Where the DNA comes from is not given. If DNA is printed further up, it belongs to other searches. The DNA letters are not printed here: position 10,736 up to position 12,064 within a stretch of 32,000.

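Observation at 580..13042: A 12.4-kb single-strand surface-structure operon with no assembly ATPase or secretion machinery in cis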

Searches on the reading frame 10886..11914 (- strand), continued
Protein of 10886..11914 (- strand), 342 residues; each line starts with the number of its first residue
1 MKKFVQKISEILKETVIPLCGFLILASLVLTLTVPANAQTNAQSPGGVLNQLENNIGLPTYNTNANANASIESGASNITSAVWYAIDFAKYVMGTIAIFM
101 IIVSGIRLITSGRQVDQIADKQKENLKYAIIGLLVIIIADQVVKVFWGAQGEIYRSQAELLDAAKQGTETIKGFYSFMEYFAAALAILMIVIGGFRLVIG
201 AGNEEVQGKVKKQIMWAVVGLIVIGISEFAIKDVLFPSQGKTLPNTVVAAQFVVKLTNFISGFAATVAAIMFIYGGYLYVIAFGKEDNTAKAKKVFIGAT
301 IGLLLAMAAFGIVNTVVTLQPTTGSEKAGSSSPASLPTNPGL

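Call 33: find_related_loci(query=A1, collection=genome_contigs, flank=10000)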
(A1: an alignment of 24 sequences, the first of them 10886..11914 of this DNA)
Query A1 (342 aa) in genome_contigs; peptide patterns used: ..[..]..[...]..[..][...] (x = any residue, [..] = any of these).
96 stretches matched a pattern; 46 encode a relative of the query (tblastn E <= 1e-3); 46 distinct loci.
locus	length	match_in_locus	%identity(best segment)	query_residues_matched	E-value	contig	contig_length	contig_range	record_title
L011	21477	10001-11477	53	1-339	2e-112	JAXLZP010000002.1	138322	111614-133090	MAG: Candidatus Gracilibacteria bacterium isolate STL-PAT5 C2.212.fa-2, whole genome shotgun sequence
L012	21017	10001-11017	53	3-339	3e-112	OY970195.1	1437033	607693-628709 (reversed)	MAG: Candidatus Peregrinibacteria bacterium isolate MFD02416.bin.c.20 genome assembly, chromosome: 1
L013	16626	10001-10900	55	19-321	3e-105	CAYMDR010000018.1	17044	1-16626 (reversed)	MAG TPA_asm: uncultured Candidatus Peribacteria bacterium isolate SRP278252_co2_54 genome assembly, contig: NODE_6965_le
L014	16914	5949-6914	52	19-339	7e-104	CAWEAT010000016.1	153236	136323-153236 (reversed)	MAG: uncultured Alphaproteobacteria bacterium isolate MFD05502.bin.2.63 genome assembly, contig: contig_29387, whole gen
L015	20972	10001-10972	51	1-320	1e-101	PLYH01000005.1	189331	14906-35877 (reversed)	MAG: Candidatus Peregrinibacteria bacterium isolate palsa_1335 73.20120700_P3D.295_contig_34567, whole genome shotgun se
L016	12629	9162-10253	50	1-337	2e-101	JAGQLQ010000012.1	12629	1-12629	MAG: Candidatus Peregrinibacteria bacterium isolate HKST-UBA20 2015-01-06_1_(paired)_contig_33236, whole genome shotgun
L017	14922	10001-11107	49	1-342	5e-100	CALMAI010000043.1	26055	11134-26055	MAG TPA_asm: uncultured Candidatus Peregrinibacteria bacterium isolate SRR2107183_bin.16_CONCOCT_v1.1_MAG genome assembl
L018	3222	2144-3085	60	7-323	1e-100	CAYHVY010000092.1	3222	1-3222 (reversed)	MAG TPA_asm: uncultured Candidatus Peribacteria bacterium isolate ERP119705_co15_608 genome assembly, contig: NODE_44274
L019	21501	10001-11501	50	1-326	4e-93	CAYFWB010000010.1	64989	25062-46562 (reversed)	MAG TPA_asm: uncultured Candidatus Peribacteria bacterium isolate ERP107533_co1_137 genome assembly, contig: NODE_111_le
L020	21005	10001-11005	44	3-337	5e-90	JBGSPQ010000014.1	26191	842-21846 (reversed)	MAG: Candidatus Gracilibacteria bacterium isolate JTS-AC308 k141_682718, whole genome shotgun sequence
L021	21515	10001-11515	53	1-339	1e-109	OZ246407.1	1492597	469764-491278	MAG: uncultured Candidatus Peribacteria bacterium isolate ERP124720_co1_61 genome assembly, chromosome: 1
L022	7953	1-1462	58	87-327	4e-89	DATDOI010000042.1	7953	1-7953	MAG TPA_asm: Candidatus Gracilibacteria bacterium isolate SMAG_U7890 k141_2416649, whole genome shotgun sequence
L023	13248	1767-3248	47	38-321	1e-82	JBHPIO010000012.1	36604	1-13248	Patescibacteria group bacterium isolate SAG AM-312-G21 AM-312-G21_NODE_12, whole genome shotgun sequence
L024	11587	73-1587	48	38-321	1e-82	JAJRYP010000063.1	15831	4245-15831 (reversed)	MAG: Patescibacteria group bacterium isolate Dive96_bin3.358 k141_1765567, whole genome shotgun sequence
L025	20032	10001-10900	44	23-323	2e-82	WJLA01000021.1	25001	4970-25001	MAG: Candidatus Peregrinibacteria bacterium isolate Bin_155 k141_951185, whole genome shotgun sequence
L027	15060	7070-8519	44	5-321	7e-79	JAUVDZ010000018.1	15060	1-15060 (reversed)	MAG: Candidatus Peregrinibacteria bacterium isolate CSMAG_310 CSMAG_310_k141_3112699_length_15060_cov_5.9926, whole geno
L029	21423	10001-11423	45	25-323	7e-81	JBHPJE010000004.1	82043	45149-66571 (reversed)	Patescibacteria group bacterium isolate SAG AM-312-L06 AM-312-L06_NODE_4, whole genome shotgun sequence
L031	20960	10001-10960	41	23-325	6e-76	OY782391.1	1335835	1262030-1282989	MAG: Candidatus Gracilibacteria bacterium isolate 3657eba1-8dd3-48ff-b7f3-7c2c16b724d5 genome assembly, chromosome: 1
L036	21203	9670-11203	35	22-322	1e-59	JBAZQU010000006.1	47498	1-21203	MAG: Candidatus Gracilibacteria bacterium isolate SO_2017_SWC_60 scaffold_691_c1_LP-4_2017, whole genome shotgun sequenc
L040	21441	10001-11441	38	39-341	2e-56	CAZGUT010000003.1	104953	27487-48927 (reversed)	MAG TPA_asm: uncultured Candidatus Peribacteria bacterium isolate SRP077602_co2_44 genome assembly, contig: NODE_238_len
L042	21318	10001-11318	37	56-340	9e-55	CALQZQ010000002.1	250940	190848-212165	MAG: Candidatus Peribacteria bacterium isolate MaH-04nov19-42 genome assembly, contig: MaH-04nov19-C17, whole genome sho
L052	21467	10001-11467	34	20-333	5e-43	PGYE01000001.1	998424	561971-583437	MAG: Candidatus Peregrinibacteria bacterium HGW-Peregrinibacteria-1 BJP_Ig2102_PER_final, whole genome shotgun sequence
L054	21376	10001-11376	26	86-318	4e-19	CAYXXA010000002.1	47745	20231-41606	MAG TPA_asm: uncultured Candidatus Peribacteria bacterium isolate SRP144503_co3_131 genome assembly, contig: NODE_47_len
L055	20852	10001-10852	23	26-313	6e-17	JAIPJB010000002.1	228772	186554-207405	MAG: Candidatus Gracilibacteria bacterium isolate Tobar13m-G49 Tobar13m-20mill-C11, whole genome shotgun sequence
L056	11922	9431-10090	29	86-317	2e-16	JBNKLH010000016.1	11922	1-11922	MAG: Candidatus Altimarinota bacterium isolate H1H2.bin.2.strict NODE_16_length_11922_cov_3.409118, whole genome shotgun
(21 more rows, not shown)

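Call 35: predict_structure(alignment_id=A1)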
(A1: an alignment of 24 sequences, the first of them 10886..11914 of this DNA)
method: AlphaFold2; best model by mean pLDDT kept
length: 342 residues; sequences in the alignment: 24
mean_pLDDT: 65.0   pTM: 0.44
mean pLDDT of the five models: 65.0, 62.0, 57.4, 54.5, 51.8
residues with pLDDT >= 90: 0; 70-90: 159; 50-70: 111; < 50: 72
segments of 3 or more residues with pLDDT < 50: 33-78, 320-333, 335-337, 339-342
pLDDT, mean of each block of 10 residues (from residue 1): 64 69 69 43 41 40 33 43 58 71 72 64 74 71 59 59 67 72 79 79 76 80 74 58 62 76 82 82 77 85 81 67 43 45 41
secondary structure, 60 per line:
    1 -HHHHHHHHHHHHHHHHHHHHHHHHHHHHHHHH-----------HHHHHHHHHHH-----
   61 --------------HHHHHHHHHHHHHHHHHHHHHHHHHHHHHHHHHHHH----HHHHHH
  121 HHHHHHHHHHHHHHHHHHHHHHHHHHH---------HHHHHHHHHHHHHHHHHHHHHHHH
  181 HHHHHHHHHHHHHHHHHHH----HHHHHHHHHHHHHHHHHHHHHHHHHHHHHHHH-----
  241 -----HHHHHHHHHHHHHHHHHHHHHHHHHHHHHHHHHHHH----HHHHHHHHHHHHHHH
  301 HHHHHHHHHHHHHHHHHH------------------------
elements in order: H2-33 H45-55 H75-110 H115-147 H157-199 H204-235 H246-281 H286-318

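Call 38: search_protein_families(library=pfam, proteins=[L055:10918-11967:+, L055:12008-14296:+, L055:14277-15338:+, L055:15947-17968:+, L055:4439-6589:-, L054:15090-16775:-, L054:18019-19446:+, L054:1765-3285:+, L054:4023-5564:+, L056:4221-5516:-], max_evalue=0.001)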
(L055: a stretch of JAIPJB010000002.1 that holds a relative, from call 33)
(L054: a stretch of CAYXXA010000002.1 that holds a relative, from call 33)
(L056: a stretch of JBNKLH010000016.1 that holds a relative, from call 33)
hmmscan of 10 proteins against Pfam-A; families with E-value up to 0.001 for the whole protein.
L055:10918-11967:+ (349 aa): 4 families
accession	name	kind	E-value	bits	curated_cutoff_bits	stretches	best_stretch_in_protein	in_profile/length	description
PF14815.12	NUDIX_4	-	1e-15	58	35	1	229-342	4-112/113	NUDIX domain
PF00293.34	NUDIX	-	2.5e-15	57.1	21.1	1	222-341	3-131/134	NUDIX domain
PF00730.31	HhH-GPD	-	1.1e-14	55.1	26.2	1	36-155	1-91/108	HhH-GPD superfamily base excision DNA repair protein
PF00633.29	HHH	-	8.9e-08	32.1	24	1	103-130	3-30/30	Helix-hairpin-helix motif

L055:12008-14296:+ (762 aa): 5 families
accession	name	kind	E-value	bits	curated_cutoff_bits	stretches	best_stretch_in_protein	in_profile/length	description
PF01580.24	FtsK_SpoIIIE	-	2.8e-63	213.8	24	1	397-583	5-221/221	FtsK/SpoIIIE family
PF17854.6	FtsK_alpha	-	1.9e-31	108.7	22.9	1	288-386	2-101/101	FtsK alpha domain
PF09397.16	FtsK_gamma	-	2.5e-27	94.8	30.6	1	698-757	2-61/63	Ftsk gamma domain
PF13491.11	FtsK_4TM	-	2.3e-11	44.1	23.1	1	105-216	58-168/171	4TM region of DNA translocase FtsK/SpoIIIE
PF20703.3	nSTAND1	-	0.0008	19.6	27.1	1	416-578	17-158/379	Novel STAND NTPase 1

L055:14277-15338:+ (353 aa): 2 families
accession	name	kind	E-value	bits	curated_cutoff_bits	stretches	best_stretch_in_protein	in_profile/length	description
PF00294.29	PfkB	-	5e-43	148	25.8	1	48-343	22-297/302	pfkB family carbohydrate kinase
PF08543.17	Phos_pyr_kin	-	8.4e-05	22.5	27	0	250-327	139-223/246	Phosphomethylpyrimidine kinase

L055:15947-17968:+ (673 aa): 7 families
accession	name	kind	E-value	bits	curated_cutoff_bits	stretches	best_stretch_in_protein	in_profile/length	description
PF00271.37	Helicase_C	-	1.7e-23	83.4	23.5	1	455-571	8-109/110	Helicase conserved C-terminal domain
PF00270.35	DEAD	-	4.9e-22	78.9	26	1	260-417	2-164/167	DEAD/DEAH box helicase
PF17191.10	RecG_wedge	-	4.5e-16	59.3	23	1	19-162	14-156/162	RecG wedge domain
PF04851.21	ResIII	-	1.6e-15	57.9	22.5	1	257-412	3-162/164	Type III restriction enzyme, res subunit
PF19833.4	RecG_dom3_C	-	8.7e-09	35.8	26.8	1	600-658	3-63/87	ATP-dependent DNA helicase RecG, domain 3, C-terminal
PF22590.2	Cas3-like_C_2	-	9.5e-06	26.3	27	1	469-572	6-105/106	CRISPR-associated nuclease/helicase Cas3, C-terminal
PF00176.29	SNF2-rel_dom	-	1.7e-05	24.5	24.9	1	277-417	16-168/290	SNF2-related domain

L055:4439-6589:- (716 aa): 3 families
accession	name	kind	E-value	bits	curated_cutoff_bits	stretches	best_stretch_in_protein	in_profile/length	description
PF13597.11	NRDD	-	8.9e-178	592.9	26.2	1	122-680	2-530/562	Anaerobic ribonucleoside-triphosphate reductase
PF03477.21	ATP-cone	-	9.1e-23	81.1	25.8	1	4-92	2-87/88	ATP cone domain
PF11490.13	DNA_pol3_a_NII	-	0.00064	20.1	26.3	0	235-286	14-67/117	DNA polymerase III polC-type N-terminus II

L054:15090-16775:- (561 aa): 3 families
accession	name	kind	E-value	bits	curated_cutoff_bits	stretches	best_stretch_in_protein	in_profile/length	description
PF17768.7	RecJ_OB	-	3.2e-27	95.2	27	1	450-555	2-107/107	RecJ OB domain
PF01368.27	DHH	-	1.8e-24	86.8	28.1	1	73-224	1-120/125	DHH family, N-terminal domain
PF02272.25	DHHA1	-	2.6e-07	31.5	25.9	1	344-436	6-99/102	DHHA1 domain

L054:18019-19446:+ (475 aa): 3 families
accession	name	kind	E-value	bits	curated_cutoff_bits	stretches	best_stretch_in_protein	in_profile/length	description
PF09334.17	tRNA-synt_1g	-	5.3e-92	309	20.1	2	145-354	168-390/391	tRNA synthetases class I (M)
PF00133.28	tRNA-synt_1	-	2.4e-27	96.2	22.7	2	6-207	27-237/414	tRNA synthetases class I (I, L, M and V)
PF01406.26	tRNA-synt_1e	-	1.3e-13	51.5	27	2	4-123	12-126/301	tRNA synthetases class I (C) catalytic domain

L054:1765-3285:+ (506 aa): 1 family
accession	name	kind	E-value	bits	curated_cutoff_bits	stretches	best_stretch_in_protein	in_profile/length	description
PF04773.18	FecR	-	2.2e-08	34.9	24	1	88-187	2-94/97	FecR protein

L054:4023-5564:+ (513 aa): 5 families
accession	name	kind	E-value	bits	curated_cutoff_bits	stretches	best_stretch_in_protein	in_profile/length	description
PF12072.13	RNase_Y_N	-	1.2e-23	84.1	32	1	4-195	5-199/201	RNase Y N-terminal region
PF01966.28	HD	-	2.6e-20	73.3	22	1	328-421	1-115/116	HD domain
PF08668.18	HDOD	-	7.9e-08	32.5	22.9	1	327-367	94-134/196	HDOD domain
PF00013.35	KH_1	-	2.7e-05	24.3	21.5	1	207-249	5-52/66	KH domain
PF13083.13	KH_KhpA-B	-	0.00057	20.2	32.1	0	198-231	25-57/73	KhpA/KhpB, KH domain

L056:4221-5516:- (431 aa): 2 families
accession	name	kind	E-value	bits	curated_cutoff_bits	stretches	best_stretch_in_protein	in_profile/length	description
PF00208.27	ELFV_dehydrog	-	2.5e-69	234.1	23.4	1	182-429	1-241/241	Glutamate/Leucine/Phenylalanine/Valine dehydrogenase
PF02812.23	ELFV_dehydrog_N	-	2.3e-47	160.4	25.3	1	34-163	1-128/129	Glu/Leu/Phe/Val dehydrogenase, dimerisation domain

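Call 39: search_protein_families(library=pfam, proteins=[L031:23-5671:+, L031:5879-7900:+, L005:6816-8891:+, L027:3142-5952:+, L029:6936-9329:+, L036:17888-19279:-, L040:17879-19249:-, L052:19233-20708:-, L005:5947-6750:+, L042:18382-20724:+], max_evalue=0.001)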
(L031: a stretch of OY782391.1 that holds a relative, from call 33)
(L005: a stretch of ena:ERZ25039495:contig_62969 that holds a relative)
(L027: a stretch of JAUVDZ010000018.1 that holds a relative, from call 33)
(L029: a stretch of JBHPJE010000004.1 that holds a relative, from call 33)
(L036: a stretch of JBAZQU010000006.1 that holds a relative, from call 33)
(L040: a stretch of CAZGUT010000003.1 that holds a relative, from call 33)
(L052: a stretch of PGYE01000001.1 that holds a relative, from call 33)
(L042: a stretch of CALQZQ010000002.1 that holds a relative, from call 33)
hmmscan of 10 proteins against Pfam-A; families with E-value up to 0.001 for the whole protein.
L031:23-5671:+ (1882 aa): 2 families
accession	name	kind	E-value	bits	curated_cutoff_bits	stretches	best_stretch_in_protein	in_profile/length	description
PF01833.30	TIG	-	4.3e-43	145.6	20.9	4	272-351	1-84/84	IPT/TIG domain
PF12904.13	Collagen_bind_2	-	3.8e-05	23.9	22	0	622-691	15-82/92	Putative collagen-binding domain of a collagenase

L031:5879-7900:+ (673 aa): 0 families

L005:6816-8891:+ (691 aa): 0 families

L027:3142-5952:+ (936 aa): 0 families

L029:6936-9329:+ (797 aa): 0 families

L036:17888-19279:- (463 aa): 2 families
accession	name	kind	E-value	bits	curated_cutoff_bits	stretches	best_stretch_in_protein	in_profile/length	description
PF00206.25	Lyase_1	-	9.5e-84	281.9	27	1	11-346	1-311/312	Lyase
PF10415.14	FumaraseC_C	-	3.3e-05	24.7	32.5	1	414-447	2-35/54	Fumarase C C-terminus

L040:17879-19249:- (456 aa): 2 families
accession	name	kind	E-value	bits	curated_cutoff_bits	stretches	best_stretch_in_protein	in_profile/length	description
PF00206.25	Lyase_1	-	1.3e-81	274.9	27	1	14-340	4-312/312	Lyase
PF10415.14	FumaraseC_C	-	2.6e-06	28.2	32.5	1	406-440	1-35/54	Fumarase C C-terminus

L052:19233-20708:- (491 aa): 2 families
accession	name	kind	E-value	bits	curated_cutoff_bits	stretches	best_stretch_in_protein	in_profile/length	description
PF01551.29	Peptidase_M23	-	2.2e-24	85.9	28.7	1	355-455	2-95/96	Peptidase family M23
PF13533.13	Biotin_lipoyl_2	-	0.00055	20.2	29.8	0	403-422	9-28/32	Biotin-lipoyl like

L005:5947-6750:+ (267 aa): 0 families

L042:18382-20724:+ (780 aa): 0 families

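Call 50: search_protein_representatives(protein=window:10886-11914:-)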
Query: 342 residues. Proteins with E-value up to 0.001 (for the whole library): 5666; up to 1e-10: 542; up to 1e-30: 66. The best 150 are listed.
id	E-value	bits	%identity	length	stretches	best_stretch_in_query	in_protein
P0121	5.4e-101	354.4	50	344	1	23-340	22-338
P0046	1.4e-93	330.0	53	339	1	22-324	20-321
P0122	3.4e-81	289.4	46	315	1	16-323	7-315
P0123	1.2e-77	277.7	46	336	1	19-324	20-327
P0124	2.1e-76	273.6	47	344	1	11-341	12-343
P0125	5.6e-70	252.5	35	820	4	89-317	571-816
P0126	8.4e-68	245.4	41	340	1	16-320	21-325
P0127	1.2e-67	244.9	39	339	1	10-334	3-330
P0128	2.2e-67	244.0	42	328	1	54-322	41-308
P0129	4.7e-66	239.6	40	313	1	20-320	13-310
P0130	1.4e-64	234.8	40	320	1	22-317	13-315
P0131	2.3e-63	230.8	40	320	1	20-318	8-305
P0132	1.8e-62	227.9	39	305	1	25-320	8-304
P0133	2.7e-61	224.0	43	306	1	19-319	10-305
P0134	4.4e-60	220.0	58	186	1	142-320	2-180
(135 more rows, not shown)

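Call 54: fold_search(model_id=the predicted structure, library=pdb)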
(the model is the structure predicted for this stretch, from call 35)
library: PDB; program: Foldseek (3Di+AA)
matches with E <= 10: 325; with E <= 0.001: 0
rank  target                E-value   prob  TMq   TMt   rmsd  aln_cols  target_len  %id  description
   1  4wrq_B                3.3e-01  0.35  0.17  0.22  20.6       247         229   13  Crystal Structure of 14-3-3 zeta with Chibby peptide (released 2015-05-06)
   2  7p3r_A                3.5e-01  0.47  0.19  0.20  35.5       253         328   10  Helical structure of the toxin MakA from Vibrio cholera (released 2022-02-23)
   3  9d01                  3.7e-01  0.75  0.25  0.24  10.3       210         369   10  Crystal Structure of a-iTHR-201 (released 2025-12-10)
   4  6nbh_R                3.7e-01  0.47  0.24  0.22  15.3       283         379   15  Cryo-EM structure of parathyroid hormone receptor type 1 in complex with a long-acting parathyroid hormone analog and  (released 2019-04-17)
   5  5jm4_B                4.3e-01  0.25  0.17  0.22  20.4       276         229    9  Crystal structure of 14-3-3zeta in complex with a cyclic peptide involving an adamantyl and a dicarboxy side chain (released 2017-05-10)
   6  6kzh_B                5.8e-01  0.28  0.15  0.21  18.6       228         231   11  14-3-3 protein in Complex with CIC S173 phosphorylated peptide (released 2020-09-30)
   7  4fj3_B                6.1e-01  0.33  0.18  0.26  16.5       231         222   11  14-3-3 isoform zeta in complex with a diphoyphorylated C-RAF peptide (released 2012-09-05)
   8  5fej_A                6.7e-01  0.72  0.16  0.35  18.2       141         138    9  CopM in the Cu(I)-bound form (released 2016-09-07)
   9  8vys_C                6.7e-01  0.25  0.17  0.22  21.0       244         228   13  Cryo-EM Structure of the BRAF V600E monomer bound to PLX8394 (released 2025-05-28)
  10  6ef5_D                6.7e-01  0.25  0.15  0.21  17.9       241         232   14  14-3-3 with peptide (released 2019-10-30)
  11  5wfx_A                7.1e-01  0.20  0.17  0.22  20.0       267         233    9  Structural basis for the interaction of 14-3-3beta with Tricarboxylic Acid Cycle intermediate Malate (released 2018-05-16)
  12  5n6n_B                7.1e-01  0.16  0.15  0.20  19.8       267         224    8  CRYSTAL STRUCTURE OF THE 14-3-3:NEUTRAL TREHALASE NTH1 COMPLEX (released 2017-11-01)
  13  6ygj_F                7.1e-01  0.14  0.13  0.18  21.1       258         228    9  small-molecule stabilizer of 14-3-3 and the Carbohydrate Response Element Binding Protein (ChREBP) protein-protein int (released 2020-09-16)
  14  8vvy_C                7.8e-01  0.33  0.26  0.09  20.5       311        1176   12  Human Cullin-1 in complex with CAND2 (released 2025-01-29)
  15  8flr_R                7.8e-01  0.28  0.23  0.22  16.1       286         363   13  Human PTH1R in complex with PTHrP and Gs (released 2023-04-26)
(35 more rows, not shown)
